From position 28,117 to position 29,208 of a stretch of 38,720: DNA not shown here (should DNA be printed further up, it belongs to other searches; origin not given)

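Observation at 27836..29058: Two paralogous pentapeptide-repeat (DNA-mimic-type) proteins are the first genes of the early-right operon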

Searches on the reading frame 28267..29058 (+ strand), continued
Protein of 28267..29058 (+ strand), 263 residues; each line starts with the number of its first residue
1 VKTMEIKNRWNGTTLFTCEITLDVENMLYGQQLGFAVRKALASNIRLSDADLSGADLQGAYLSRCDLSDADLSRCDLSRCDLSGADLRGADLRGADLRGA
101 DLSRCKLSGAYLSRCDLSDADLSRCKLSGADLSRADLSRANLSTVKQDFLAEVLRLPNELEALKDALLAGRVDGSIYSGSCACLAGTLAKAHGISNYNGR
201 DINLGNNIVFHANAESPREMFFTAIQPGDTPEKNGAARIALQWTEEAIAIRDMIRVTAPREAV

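Call 43: find_encoding_contigs(protein=P0064, flank=9000, max_places=1)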
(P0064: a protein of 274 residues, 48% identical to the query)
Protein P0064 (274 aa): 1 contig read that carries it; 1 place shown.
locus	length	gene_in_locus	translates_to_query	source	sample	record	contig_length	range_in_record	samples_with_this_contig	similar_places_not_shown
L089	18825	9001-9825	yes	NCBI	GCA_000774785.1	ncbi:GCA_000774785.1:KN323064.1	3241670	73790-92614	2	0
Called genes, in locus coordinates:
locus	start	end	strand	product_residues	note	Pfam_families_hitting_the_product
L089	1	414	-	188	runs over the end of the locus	-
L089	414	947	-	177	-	-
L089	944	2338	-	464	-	PF00772:DnaB, PF03796:DnaB_C, PF13481:AAA_25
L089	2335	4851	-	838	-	PF01555:N6_N4_Mtase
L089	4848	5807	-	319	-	-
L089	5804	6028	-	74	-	-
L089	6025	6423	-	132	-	-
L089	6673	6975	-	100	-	-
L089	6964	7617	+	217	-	-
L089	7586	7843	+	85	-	-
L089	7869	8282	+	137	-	-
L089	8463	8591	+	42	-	-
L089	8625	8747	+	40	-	-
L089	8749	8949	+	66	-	-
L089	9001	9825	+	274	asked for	PF00805:Pentapeptide, PF13576:Pentapeptide_3 (weak), PF13599:Pentapeptide_4 (weak), PF25296:Decapeptide (faint), PF00805:Pentapeptide, PF13599:Pentapeptide_4 (weak), PF00805:Pentapeptide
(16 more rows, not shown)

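Call 45: fold_search(model_id=the predicted structure, library=viral)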
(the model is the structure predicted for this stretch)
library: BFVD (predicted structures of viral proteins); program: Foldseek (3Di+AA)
matches with E <= 10: 215; with E <= 0.001: 34
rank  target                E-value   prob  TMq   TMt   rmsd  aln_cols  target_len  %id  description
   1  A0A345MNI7            2.2e-15  1.00  0.36  0.50   6.7       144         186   38  (no name in the UniProt tables at hand)
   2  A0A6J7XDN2            4.3e-13  1.00  0.29  0.36   6.5       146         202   44  COG1357 Pentapeptide repeats containing protein [uncultured Caudovirales phage]
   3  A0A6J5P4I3            5.3e-12  1.00  0.34  0.42   6.3       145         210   35  Pentapeptide repeat [uncultured Caudovirales phage]
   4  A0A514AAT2            6.0e-12  1.00  0.46  0.35   2.1       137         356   48  (no name in the UniProt tables at hand)
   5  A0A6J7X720            1.0e-11  1.00  0.24  0.20   7.9       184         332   34  Pentapeptide repeat [uncultured Caudovirales phage]
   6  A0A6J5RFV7            1.1e-11  1.00  0.26  0.31  10.4       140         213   43  Pentapeptide repeat [uncultured Caudovirales phage]
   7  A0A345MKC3            1.8e-10  1.00  0.35  0.57   4.2       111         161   45  Repeat five residue protein [Eggerthella phage PMBT5]
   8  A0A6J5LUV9            7.8e-10  1.00  0.28  0.25   5.2       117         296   51  COG1357 Pentapeptide repeats containing protein [uncultured Caudovirales phage]
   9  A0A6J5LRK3            1.3e-09  1.00  0.29  0.53   8.1       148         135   36  Pentapeptide repeat (Fragment) [uncultured Caudovirales phage]
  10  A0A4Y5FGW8            3.4e-09  1.00  0.31  0.54   4.4        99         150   39  (no name in the UniProt tables at hand)
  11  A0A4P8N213            5.8e-09  1.00  0.26  0.40   9.0       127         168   46  Pentapeptide [Rheinheimera phage vB_RspM_Barba13A]
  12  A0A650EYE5            6.9e-09  1.00  0.38  0.56   5.9       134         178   36  (no name in the UniProt tables at hand)
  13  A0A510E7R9            7.3e-09  1.00  0.22  0.24  11.3       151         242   36  (no name in the UniProt tables at hand)
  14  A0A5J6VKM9            8.7e-09  1.00  0.29  0.08   4.5        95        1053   47  Pentapeptide repeat protein [Megaviridae environmental sample]
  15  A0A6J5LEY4            1.9e-08  1.00  0.33  0.49   1.0        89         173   49  Pentapeptide repeat [uncultured Caudovirales phage]
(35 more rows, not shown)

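Call 74: search_protein_families(library=pfam, proteins=[L032:8069-8836:+], max_evalue=0.01)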
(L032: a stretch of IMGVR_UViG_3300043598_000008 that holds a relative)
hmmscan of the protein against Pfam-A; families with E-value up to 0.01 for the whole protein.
L032:8069-8836:+ (256 aa): 2 families
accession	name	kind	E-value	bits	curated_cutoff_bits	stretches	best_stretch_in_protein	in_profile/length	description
PF00805.28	Pentapeptide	-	3.4e-17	62.1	20.2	3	75-112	1-38/40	Pentapeptide repeats (8 copies)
PF13576.12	Pentapeptide_3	-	0.0016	19.1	27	0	71-110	5-47/48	Pentapeptide repeats (9 copies)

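Call 79: find_related_loci(query=A1, collection=genome_contigs, flank=6000)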
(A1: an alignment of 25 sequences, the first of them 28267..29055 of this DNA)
Query A1 (263 aa) in genome_contigs; peptide patterns used: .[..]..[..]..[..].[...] (x = any residue, [..] = any of these).
56 stretches matched a pattern; 54 encode a relative of the query (tblastn E <= 1e-3); 54 distinct loci.
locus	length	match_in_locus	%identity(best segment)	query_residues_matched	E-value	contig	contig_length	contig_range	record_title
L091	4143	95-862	54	4-259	2e-84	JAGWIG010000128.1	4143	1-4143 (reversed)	MAG: Pseudomonadota bacterium isolate REEB109 contig-150_31571, whole genome shotgun sequence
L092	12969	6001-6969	60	2-258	2e-70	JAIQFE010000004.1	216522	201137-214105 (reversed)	MAG: Terriglobia bacterium isolate SRVP_10 SR-VP_26_10_2019_B_40cm_scaffold_42, whole genome shotgun sequence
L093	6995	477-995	55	70-258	3e-60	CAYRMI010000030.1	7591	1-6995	MAG TPA_asm: uncultured Candidatus Saccharibacteria bacterium isolate SRP300315_co1_16 genome assembly, contig: NODE_403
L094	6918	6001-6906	47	28-255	4e-57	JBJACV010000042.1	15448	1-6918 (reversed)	MAG: Nitrospira sp. isolate RAS-S14-bin2 k141_946592_length_15448_cov_50.7265, whole genome shotgun sequence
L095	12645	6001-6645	48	4-246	3e-52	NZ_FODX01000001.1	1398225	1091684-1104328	Nitrosovibrio sp. Nv6, whole genome shotgun sequence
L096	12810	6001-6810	44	1-246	3e-48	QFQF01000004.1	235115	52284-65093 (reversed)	MAG: Sphingobium sp. isolate S2_005_001_R2_25 S2_005_001_R2_scaffold_35, whole genome shotgun sequence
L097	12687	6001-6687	44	4-251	7e-45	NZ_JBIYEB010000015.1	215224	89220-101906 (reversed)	Caballeronia udeis strain GAS109 Ga0573059_15, whole genome shotgun sequence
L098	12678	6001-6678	42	1-246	9e-45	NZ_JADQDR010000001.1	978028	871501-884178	Pontibacter rufus strain 172403-2 NODE_1_length_978028_cov_30.326875, whole genome shotgun sequence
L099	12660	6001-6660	42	4-246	2e-43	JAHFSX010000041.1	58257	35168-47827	MAG: Verrucomicrobia bacterium isolate nzgw607 NODE_249_length_58258_cov_6.637873, whole genome shotgun sequence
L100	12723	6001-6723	44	4-259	3e-53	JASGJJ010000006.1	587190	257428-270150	MAG: Tepidisphaeraceae bacterium isolate 5N457 JMF-2111-06-0005.ont.bin.457_5, whole genome shotgun sequence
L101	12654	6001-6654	40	1-256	3e-42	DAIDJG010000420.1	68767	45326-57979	MAG TPA_asm: Singulisphaera sp. isolate clean19 k141_839415, whole genome shotgun sequence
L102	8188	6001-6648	44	3-246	3e-40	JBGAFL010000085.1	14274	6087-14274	MAG: Methylobacterium sp. isolate MAG_AAO_H125.74 AAOH125-74_opera_contig_7424, whole genome shotgun sequence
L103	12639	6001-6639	40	4-250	2e-39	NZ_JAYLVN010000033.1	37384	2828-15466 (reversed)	Variovorax sp. H27-G14 NODE_33_length_37384_cov_28.712832, whole genome shotgun sequence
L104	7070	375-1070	37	1-257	5e-39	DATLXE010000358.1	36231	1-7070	MAG TPA_asm: Gemmatimonadaceae bacterium isolate SMAG_U13238 k141_89839, whole genome shotgun sequence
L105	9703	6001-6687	39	5-246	5e-39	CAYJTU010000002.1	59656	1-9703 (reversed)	MAG TPA_asm: uncultured Moraxellaceae bacterium isolate ERP125453_co1_470 genome assembly, contig: NODE_325_length_59656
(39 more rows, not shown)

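Call 80: find_encoding_contigs(protein=P0024, flank=7000, max_places=1)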
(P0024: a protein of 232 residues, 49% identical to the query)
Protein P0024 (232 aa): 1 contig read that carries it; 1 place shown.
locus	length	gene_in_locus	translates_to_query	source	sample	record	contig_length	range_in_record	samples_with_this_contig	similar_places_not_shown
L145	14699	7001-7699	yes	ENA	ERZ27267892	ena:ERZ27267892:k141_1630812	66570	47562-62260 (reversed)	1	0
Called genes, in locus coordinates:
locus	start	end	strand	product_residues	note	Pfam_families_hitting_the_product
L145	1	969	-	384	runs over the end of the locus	-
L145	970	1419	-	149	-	-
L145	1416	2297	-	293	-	PF10065:DUF2303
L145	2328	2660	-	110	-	PF27127:YfdP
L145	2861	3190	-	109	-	-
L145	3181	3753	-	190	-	-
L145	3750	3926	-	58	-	-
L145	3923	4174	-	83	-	-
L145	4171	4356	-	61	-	-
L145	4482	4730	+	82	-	-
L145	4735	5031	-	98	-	-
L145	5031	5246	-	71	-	PF14549:P22_Cro, PF15943:YdaS_toxin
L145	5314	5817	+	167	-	-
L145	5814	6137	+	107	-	-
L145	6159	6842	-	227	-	-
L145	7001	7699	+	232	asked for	PF00805:Pentapeptide, PF13576:Pentapeptide_3 (faint), PF13599:Pentapeptide_4 (weak), PF00805:Pentapeptide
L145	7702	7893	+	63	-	-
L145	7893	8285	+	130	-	PF27050:Phage_P22_Y8K6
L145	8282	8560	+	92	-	-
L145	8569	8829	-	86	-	-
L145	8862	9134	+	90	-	-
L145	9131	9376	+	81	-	-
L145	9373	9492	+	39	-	-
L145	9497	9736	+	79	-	-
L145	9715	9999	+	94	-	-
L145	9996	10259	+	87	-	-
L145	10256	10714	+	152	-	-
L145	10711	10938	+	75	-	-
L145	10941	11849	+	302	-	PF13479:AAA_24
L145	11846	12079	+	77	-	-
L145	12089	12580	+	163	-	-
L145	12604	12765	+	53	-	-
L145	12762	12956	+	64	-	-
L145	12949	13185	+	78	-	-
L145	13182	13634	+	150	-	-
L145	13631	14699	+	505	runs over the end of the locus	-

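Call 81: find_encoding_contigs(protein=P0032, flank=7000, max_places=1)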
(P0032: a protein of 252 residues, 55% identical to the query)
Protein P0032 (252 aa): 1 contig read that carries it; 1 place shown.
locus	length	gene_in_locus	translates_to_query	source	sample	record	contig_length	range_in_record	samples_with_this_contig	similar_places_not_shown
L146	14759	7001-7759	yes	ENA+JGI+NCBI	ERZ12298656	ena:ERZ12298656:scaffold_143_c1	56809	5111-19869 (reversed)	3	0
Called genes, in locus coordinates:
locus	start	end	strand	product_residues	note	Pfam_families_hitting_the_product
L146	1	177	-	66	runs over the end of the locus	-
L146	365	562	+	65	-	-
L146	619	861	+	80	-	-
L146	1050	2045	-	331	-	PF01555:N6_N4_Mtase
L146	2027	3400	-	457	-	PF00271:Helicase_C (faint)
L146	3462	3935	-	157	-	PF05866:RusA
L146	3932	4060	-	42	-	-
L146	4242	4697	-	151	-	-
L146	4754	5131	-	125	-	-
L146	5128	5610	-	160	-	PF07750:GcrA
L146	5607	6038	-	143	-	-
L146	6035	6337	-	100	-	-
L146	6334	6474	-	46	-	-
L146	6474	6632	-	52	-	PF01381:HTH_3 (weak)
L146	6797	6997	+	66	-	-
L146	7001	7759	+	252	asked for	PF00805:Pentapeptide, PF13576:Pentapeptide_3 (weak), PF00805:Pentapeptide, PF13599:Pentapeptide_4 (faint), PF13576:Pentapeptide_3 (weak), PF00805:Pentapeptide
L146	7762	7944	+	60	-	-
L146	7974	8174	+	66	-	-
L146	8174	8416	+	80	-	-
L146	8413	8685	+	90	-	-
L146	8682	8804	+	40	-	-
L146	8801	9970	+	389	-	-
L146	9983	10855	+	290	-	PF12684:DUF3799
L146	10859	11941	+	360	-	PF13479:AAA_24 (weak)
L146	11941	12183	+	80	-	-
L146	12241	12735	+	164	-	-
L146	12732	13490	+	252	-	PF07505:DUF5131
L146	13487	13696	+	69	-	-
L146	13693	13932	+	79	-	-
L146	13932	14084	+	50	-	-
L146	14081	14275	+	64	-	-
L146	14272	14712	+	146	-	-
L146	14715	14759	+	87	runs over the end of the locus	-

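Call 82: find_encoding_contigs(protein=P0014, flank=7000, max_places=1)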
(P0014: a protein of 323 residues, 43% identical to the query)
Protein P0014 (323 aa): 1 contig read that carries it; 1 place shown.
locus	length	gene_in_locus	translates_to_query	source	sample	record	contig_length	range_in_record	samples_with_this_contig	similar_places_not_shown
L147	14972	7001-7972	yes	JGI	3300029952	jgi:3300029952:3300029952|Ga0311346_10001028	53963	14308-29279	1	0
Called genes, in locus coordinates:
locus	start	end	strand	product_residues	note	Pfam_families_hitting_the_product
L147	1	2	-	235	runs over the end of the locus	PF07750:GcrA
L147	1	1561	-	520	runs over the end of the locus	PF08706:D5_N, PF19263:DUF5906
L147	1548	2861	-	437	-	-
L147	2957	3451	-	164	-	-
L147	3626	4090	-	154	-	-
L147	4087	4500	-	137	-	-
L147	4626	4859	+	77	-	-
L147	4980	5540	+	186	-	-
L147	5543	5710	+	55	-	-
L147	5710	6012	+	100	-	-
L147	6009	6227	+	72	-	-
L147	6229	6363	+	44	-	-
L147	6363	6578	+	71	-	-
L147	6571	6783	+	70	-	-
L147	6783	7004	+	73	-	-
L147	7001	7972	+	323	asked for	PF00805:Pentapeptide, PF13599:Pentapeptide_4 (faint), PF13576:Pentapeptide_3 (weak), PF00805:Pentapeptide, PF13576:Pentapeptide_3 (weak), PF00805:Pentapeptide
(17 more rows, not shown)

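Call 83: find_encoding_contigs(protein=P0047, flank=7000, max_places=1)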
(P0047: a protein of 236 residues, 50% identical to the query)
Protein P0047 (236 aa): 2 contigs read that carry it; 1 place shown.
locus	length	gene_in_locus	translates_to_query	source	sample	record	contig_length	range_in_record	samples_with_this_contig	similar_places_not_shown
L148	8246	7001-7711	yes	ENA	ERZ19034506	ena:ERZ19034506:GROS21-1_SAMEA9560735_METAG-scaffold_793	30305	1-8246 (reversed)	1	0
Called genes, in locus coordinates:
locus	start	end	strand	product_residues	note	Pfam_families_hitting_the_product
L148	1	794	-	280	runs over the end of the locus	-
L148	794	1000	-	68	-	-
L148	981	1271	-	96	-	PF01381:HTH_3 (faint)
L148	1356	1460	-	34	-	-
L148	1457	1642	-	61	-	-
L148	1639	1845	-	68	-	PF15943:YdaS_toxin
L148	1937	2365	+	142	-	PF13560:HTH_31 (weak), PF01381:HTH_3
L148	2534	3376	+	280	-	PF00929:RNase_T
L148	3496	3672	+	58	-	-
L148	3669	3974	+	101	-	-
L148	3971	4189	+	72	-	-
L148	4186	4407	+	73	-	-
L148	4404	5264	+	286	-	PF12684:DUF3799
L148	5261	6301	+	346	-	PF13479:AAA_24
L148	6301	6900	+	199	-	-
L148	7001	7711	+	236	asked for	PF00805:Pentapeptide, PF13576:Pentapeptide_3 (faint), PF00805:Pentapeptide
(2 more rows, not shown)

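Call 94: search_protein_families(library=pfam, alignment_id=A1, max_evalue=1)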
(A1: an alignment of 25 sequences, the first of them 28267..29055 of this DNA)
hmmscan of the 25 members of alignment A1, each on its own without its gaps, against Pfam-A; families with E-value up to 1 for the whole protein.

A. member 1, window:28267-29055:+ (263 aa): 5 families
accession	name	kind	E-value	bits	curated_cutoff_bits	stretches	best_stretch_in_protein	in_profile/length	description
PF00805.28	Pentapeptide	-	7.1e-46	153.8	20.2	4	65-104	1-40/40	Pentapeptide repeats (8 copies)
PF13599.13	Pentapeptide_4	-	2.2e-14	53.7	38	2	47-121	3-77/78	Pentapeptide repeat region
PF13576.12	Pentapeptide_3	-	9.8e-12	45.4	27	2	64-105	3-47/48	Pentapeptide repeats (9 copies)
PF25296.1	Decapeptide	-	0.0055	17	45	1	85-140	5-60/74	Decapeptide repeat region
PF11811.13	DUF3331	-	0.28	11.9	25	0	103-117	52-66/91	Domain of unknown function (DUF3331)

B. families by the number of members that match (of 25 scanned): 14 families
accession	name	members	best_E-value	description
PF00805.28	Pentapeptide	25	4.5e-60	Pentapeptide repeats (8 copies)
PF13599.13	Pentapeptide_4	24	2.3e-20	Pentapeptide repeat region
PF13576.12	Pentapeptide_3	23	1.6e-23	Pentapeptide repeats (9 copies)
PF25296.1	Decapeptide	19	3.1e-09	Decapeptide repeat region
PF11811.13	DUF3331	2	0.19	Domain of unknown function (DUF3331)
PF21354.3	STAT_linker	1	0.054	Signal transducer and activator of transcription, linker domain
PF05554.16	Novirhabdo_Nv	1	0.072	Viral hemorrhagic septicemia virus non-virion protein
PF16471.10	JIP_LZII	1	0.098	JNK-interacting protein leucine zipper II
PF19196.5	DUF5871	1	0.12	Family of unknown function (DUF5871)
PF01469.24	Pentapeptide_2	1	0.14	Pentapeptide repeats (8 copies)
PF10415.14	FumaraseC_C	1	0.2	Fumarase C C-terminus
PF13331.11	DUF4093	1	0.21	Domain of unknown function (DUF4093)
PF08776.16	VASP_tetra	1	0.25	VASP tetramerisation domain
PF24158.1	DUF7409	1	0.37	Domain of unknown function (DUF7409)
